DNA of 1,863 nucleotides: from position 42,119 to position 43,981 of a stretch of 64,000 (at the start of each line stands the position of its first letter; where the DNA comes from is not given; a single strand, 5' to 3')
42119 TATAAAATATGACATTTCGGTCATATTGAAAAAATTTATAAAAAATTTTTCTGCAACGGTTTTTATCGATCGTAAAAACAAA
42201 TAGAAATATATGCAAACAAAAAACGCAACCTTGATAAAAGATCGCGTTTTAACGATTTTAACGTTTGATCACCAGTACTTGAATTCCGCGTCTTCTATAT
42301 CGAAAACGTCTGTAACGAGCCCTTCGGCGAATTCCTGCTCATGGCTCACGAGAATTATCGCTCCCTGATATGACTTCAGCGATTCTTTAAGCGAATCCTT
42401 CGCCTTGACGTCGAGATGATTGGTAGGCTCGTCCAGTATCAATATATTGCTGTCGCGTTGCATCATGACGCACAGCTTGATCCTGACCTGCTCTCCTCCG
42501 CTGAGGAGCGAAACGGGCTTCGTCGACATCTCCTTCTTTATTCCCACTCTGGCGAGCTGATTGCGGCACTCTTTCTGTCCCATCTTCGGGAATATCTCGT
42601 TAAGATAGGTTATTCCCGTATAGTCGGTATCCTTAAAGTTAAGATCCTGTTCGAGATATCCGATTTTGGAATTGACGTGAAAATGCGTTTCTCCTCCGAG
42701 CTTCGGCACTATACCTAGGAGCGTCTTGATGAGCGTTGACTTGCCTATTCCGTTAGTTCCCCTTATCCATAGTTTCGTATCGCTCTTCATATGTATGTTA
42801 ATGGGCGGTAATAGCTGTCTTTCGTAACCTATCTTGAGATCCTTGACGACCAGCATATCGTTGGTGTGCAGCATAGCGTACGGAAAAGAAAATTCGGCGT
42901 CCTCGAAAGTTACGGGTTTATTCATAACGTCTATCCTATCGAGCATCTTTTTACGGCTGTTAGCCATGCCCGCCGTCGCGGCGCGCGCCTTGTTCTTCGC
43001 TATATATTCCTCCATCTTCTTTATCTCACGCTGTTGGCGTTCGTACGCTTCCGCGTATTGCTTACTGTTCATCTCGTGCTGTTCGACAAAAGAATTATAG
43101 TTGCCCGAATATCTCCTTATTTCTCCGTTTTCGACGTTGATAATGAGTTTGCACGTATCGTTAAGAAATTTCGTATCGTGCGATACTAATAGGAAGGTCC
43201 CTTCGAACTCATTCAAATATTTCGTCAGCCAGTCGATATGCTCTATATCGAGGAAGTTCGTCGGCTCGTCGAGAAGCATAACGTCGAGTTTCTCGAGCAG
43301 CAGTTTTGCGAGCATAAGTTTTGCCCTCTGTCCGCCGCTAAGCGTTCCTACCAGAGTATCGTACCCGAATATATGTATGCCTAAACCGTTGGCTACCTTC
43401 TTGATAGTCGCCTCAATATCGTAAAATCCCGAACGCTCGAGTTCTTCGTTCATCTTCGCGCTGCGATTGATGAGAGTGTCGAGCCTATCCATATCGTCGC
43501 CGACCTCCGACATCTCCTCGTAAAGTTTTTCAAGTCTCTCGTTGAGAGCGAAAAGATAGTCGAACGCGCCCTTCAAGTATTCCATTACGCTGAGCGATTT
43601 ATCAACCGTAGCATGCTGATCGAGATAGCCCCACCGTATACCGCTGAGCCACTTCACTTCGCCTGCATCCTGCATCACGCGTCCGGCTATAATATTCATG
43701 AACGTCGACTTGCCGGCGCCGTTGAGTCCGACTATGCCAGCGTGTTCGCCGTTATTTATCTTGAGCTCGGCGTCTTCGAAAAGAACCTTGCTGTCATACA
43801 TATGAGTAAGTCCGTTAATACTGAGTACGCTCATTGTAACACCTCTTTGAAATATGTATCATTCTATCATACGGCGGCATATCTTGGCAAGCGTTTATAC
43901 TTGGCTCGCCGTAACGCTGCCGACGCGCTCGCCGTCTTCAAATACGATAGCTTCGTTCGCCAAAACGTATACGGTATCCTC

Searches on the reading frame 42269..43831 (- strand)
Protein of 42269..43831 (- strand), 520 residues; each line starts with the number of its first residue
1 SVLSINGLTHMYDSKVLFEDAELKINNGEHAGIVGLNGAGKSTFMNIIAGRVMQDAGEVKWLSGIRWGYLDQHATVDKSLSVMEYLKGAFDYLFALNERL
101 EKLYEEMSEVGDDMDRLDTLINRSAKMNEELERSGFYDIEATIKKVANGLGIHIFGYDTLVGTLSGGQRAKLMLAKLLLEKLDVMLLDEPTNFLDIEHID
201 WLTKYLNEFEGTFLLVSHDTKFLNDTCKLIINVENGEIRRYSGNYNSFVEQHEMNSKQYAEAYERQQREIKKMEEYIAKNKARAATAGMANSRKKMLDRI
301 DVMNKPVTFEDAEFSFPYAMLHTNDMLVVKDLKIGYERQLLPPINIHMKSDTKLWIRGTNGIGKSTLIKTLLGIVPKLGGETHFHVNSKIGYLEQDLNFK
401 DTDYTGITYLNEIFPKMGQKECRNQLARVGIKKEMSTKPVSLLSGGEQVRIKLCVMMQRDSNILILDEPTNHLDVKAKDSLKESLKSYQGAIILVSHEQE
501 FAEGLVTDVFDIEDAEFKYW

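Call 73: search_protein_families(library=pfam, proteins=[window:42269-43831:-], max_evalue=0.00001)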
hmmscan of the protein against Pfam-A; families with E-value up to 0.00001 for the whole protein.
window:42269-43831:- (520 aa): 5 families
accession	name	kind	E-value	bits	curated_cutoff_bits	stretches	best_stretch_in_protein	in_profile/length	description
PF00005.33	ABC_tran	-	7.4e-46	156.6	25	2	19-192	2-137/137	ABC transporter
PF12848.13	ABC_tran_Xtn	-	1.1e-23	83.5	25.9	1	232-316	2-85/85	ABC transporter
PF13304.12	AAA_21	-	7.7e-13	49.6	27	0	446-499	241-300/304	AAA domain, putative AbiEii toxin, Type IV TA system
PF02463.25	SMC_N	-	2.8e-12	47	40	0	417-504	118-204/220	RecF/RecN/SMC N terminal domain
PF13555.12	AAA_29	-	6.2e-06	26.3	27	0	18-45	12-39/61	P-loop containing region of AAA domain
